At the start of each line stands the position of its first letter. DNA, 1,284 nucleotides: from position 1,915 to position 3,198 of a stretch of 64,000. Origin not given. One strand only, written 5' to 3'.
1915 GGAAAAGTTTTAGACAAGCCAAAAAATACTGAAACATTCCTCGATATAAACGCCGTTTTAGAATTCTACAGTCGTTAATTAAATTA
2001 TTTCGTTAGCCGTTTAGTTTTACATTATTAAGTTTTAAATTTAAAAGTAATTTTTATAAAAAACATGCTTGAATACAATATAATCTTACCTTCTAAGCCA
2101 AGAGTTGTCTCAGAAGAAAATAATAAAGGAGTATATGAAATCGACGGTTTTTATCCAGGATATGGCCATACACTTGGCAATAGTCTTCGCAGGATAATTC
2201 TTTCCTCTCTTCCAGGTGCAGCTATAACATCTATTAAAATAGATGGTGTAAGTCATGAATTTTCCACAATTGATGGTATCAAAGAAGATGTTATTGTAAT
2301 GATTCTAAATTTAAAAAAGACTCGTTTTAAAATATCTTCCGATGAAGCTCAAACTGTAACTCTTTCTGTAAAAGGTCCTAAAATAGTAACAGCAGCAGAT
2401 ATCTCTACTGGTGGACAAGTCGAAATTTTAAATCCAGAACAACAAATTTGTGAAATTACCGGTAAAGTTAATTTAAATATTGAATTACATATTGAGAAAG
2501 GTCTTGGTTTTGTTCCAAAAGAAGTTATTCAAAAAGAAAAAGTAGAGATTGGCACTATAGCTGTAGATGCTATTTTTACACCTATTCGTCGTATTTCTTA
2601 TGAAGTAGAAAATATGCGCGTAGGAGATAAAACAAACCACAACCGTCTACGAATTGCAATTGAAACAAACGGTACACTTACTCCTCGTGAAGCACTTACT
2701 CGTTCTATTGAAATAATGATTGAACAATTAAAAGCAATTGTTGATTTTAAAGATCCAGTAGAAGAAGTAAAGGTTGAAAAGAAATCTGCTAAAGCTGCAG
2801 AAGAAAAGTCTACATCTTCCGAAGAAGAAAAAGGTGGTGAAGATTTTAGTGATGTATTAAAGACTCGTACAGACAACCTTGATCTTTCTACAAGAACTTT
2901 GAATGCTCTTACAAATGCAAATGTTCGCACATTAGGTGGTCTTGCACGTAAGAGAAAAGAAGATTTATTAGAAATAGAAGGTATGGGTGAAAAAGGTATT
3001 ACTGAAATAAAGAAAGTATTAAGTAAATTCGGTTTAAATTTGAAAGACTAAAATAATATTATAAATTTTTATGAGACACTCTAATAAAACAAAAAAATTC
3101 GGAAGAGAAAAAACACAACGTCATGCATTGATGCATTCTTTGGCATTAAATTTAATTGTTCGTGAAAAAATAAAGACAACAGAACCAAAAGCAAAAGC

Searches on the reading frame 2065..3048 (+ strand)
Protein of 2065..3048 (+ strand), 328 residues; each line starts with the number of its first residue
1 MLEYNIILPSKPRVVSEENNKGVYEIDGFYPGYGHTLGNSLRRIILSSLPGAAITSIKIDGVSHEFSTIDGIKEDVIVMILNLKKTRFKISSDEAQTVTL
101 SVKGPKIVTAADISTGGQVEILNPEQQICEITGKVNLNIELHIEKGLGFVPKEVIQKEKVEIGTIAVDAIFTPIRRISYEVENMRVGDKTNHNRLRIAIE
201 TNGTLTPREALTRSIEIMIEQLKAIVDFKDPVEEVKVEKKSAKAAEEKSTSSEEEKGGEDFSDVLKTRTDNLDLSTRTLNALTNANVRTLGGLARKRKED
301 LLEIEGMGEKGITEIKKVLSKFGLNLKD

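Call 48: search_protein_families(library=pfam, proteins=[window:2065-3048:+], max_evalue=0.0001)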
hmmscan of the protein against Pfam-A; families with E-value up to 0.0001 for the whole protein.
window:2065-3048:+ (328 aa): 3 families
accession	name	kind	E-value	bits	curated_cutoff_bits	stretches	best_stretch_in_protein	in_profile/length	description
PF01000.31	RNA_pol_A_bac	-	3.1e-31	108.5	33.9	1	57-172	1-119/119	RNA polymerase Rpb3/RpoA insert domain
PF01193.29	RNA_pol_L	-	3.9e-21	75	24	1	31-222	5-74/74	RNA polymerase Rpb3/Rpb11 dimerisation domain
PF03118.21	RNA_pol_A_CTD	-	2.7e-15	56.3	23.8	1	262-320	8-66/67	Bacterial RNA polymerase, alpha chain C terminal domain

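Call 88: find_encoding_contigs(protein=window:2065-3048:+, flank=10000, max_places=1)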
Protein window:2065-3048:+ (328 aa): no gene with exactly this product is on record in the collection.
